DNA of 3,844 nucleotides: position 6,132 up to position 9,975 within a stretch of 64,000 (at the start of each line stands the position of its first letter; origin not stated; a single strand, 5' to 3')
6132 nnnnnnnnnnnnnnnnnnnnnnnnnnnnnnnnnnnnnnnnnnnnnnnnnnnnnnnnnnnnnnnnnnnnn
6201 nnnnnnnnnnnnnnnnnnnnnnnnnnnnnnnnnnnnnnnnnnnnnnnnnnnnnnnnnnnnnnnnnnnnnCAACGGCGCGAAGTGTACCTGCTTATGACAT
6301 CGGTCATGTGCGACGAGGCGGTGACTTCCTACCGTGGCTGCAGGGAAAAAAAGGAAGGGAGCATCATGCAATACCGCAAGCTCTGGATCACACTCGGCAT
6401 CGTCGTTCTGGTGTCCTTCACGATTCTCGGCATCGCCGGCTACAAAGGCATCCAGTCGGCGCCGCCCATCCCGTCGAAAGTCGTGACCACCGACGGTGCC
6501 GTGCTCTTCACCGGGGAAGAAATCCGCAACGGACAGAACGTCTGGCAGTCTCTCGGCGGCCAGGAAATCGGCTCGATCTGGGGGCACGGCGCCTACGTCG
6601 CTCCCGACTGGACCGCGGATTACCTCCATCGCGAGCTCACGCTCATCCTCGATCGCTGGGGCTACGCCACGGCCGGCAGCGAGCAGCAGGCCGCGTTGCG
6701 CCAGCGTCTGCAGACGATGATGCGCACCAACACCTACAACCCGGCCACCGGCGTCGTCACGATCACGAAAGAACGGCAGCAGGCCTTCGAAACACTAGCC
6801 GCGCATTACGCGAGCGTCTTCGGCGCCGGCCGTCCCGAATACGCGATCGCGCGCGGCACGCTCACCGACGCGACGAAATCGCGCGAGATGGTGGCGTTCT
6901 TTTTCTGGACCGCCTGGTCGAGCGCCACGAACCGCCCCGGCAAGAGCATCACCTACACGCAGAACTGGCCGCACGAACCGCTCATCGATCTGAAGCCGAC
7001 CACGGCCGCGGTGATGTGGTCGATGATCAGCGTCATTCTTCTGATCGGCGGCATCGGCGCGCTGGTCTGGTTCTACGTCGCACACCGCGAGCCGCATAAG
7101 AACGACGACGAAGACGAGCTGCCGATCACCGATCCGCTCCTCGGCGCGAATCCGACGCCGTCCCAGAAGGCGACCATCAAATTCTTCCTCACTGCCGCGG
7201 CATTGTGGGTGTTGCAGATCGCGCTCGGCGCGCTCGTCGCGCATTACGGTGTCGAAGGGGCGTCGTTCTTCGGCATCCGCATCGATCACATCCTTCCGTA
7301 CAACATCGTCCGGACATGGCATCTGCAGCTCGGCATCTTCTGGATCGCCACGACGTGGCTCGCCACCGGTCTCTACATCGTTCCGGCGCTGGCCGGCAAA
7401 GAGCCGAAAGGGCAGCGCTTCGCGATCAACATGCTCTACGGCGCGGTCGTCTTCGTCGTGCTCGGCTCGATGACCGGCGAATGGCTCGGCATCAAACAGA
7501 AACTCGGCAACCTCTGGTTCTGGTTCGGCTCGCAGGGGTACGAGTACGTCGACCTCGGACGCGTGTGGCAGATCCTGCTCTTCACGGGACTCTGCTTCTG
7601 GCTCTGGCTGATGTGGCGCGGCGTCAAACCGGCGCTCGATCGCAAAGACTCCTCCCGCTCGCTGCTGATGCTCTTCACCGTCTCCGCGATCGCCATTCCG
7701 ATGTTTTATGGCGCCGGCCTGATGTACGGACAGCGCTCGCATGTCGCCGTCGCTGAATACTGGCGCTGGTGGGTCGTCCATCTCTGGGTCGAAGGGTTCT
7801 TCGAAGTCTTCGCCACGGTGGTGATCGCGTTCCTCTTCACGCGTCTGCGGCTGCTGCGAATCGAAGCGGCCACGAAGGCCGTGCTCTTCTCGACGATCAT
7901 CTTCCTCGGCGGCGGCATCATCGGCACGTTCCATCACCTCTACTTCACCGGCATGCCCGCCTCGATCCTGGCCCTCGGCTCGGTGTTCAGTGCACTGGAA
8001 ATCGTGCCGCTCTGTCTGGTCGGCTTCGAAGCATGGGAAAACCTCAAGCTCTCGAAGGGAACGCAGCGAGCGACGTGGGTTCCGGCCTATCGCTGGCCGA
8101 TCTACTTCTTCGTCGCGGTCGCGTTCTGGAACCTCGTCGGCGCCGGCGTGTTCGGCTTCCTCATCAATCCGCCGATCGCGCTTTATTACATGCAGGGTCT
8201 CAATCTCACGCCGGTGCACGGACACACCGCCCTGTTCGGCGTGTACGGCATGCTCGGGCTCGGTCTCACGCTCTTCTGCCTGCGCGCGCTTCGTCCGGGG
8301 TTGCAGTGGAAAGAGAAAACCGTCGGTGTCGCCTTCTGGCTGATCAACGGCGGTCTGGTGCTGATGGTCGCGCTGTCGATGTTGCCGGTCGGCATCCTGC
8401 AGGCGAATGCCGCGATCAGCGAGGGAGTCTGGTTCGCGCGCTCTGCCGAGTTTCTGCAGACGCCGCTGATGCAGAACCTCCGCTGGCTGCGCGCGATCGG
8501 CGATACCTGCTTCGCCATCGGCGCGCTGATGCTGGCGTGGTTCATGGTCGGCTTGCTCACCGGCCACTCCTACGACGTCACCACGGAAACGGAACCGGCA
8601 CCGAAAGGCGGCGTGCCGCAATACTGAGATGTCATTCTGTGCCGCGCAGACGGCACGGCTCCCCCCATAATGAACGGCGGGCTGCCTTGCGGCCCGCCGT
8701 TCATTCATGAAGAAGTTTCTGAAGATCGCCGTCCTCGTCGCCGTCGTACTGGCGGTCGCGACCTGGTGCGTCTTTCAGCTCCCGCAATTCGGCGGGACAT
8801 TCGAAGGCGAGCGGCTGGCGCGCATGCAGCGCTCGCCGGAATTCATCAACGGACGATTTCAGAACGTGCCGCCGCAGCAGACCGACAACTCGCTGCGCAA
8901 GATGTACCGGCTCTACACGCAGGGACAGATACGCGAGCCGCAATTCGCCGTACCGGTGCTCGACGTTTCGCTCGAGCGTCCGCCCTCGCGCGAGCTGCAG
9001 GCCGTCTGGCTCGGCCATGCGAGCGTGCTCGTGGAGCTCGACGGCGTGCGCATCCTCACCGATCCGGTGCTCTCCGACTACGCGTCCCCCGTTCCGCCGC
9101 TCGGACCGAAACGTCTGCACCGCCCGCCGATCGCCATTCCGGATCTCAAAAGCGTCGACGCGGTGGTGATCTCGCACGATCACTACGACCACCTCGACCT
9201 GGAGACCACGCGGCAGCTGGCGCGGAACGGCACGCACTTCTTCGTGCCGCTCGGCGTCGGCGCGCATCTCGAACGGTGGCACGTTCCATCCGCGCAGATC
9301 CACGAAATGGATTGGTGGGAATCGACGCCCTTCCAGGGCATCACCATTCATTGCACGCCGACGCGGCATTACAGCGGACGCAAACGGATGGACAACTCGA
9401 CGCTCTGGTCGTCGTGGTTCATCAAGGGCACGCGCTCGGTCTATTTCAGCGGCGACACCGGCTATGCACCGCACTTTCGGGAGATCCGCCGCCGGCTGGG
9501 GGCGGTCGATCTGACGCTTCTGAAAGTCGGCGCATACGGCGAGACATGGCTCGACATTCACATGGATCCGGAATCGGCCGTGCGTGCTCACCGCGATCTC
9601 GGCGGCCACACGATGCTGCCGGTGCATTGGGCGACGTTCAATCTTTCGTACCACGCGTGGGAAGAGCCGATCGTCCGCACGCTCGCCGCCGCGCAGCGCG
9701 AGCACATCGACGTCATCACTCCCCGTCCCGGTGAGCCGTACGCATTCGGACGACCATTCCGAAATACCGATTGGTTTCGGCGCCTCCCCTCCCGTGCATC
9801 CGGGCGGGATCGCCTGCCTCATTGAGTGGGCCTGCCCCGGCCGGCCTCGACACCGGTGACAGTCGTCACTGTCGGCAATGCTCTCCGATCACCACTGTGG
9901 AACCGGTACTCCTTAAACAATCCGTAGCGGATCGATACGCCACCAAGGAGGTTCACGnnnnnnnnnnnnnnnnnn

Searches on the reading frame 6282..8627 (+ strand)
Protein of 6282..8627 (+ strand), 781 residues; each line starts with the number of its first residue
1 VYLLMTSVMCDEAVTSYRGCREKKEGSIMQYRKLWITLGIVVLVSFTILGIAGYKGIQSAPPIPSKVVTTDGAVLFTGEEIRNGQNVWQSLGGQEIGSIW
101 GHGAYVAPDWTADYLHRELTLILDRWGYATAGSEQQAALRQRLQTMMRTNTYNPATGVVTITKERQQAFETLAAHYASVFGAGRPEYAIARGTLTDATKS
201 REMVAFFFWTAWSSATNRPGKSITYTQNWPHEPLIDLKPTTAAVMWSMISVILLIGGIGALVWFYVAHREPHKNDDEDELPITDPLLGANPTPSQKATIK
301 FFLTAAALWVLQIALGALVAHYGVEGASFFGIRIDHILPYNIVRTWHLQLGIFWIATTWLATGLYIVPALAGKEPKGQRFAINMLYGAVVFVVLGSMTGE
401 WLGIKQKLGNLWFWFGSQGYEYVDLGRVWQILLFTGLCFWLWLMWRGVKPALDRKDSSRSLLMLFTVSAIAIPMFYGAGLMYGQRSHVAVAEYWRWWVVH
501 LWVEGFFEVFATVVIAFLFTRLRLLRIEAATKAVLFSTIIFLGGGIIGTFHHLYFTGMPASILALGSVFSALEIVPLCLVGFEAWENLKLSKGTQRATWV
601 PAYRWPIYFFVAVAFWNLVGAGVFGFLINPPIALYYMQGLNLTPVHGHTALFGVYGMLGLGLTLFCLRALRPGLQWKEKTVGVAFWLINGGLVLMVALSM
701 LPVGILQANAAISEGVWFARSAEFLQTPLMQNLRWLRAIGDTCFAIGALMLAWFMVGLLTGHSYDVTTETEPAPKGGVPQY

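Call 16: search_protein_families(library=pfam, proteins=[window:6282-8627:+], max_evalue=0.001)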
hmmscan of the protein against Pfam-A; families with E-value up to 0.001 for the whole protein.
window:6282-8627:+ (781 aa): 2 families
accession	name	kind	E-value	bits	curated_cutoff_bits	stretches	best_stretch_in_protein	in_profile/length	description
PF22085.1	NorB_cytochrome_c-like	-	3.9e-63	213.5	29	1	64-231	1-181/181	Nitric oxide reductase subunit B, cytochrome c-like domain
PF00115.25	COX1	-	5.8e-61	207.1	34.8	1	297-742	2-435/436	Cytochrome C and Quinol oxidase polypeptide I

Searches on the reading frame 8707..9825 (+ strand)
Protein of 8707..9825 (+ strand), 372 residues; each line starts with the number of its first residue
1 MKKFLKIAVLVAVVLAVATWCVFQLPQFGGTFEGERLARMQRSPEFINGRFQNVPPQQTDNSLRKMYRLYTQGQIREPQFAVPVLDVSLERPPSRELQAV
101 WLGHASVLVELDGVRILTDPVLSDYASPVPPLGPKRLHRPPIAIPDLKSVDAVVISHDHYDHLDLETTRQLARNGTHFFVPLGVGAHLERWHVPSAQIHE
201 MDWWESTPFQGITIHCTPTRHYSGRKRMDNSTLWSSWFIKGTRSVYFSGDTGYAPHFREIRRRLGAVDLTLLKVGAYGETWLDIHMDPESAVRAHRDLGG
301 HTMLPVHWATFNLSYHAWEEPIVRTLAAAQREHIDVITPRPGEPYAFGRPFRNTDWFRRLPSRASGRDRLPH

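Call 16: search_protein_families(library=pfam, proteins=[window:8707-9825:+], max_evalue=0.001)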
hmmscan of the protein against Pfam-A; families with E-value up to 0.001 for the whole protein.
window:8707-9825:+ (372 aa): 3 families
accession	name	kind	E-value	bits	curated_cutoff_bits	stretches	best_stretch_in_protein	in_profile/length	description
PF12706.13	Lactamase_B_2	-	2e-48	165.1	27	1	115-308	2-200/200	Beta-lactamase superfamily domain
PF13483.12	Lactamase_B_3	-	4.7e-18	66.1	24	1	101-307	4-160/160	Beta-lactamase superfamily domain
PF00753.33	Lactamase_B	-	0.00054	20.4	22.7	0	101-162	3-56/196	Metallo-beta-lactamase superfamily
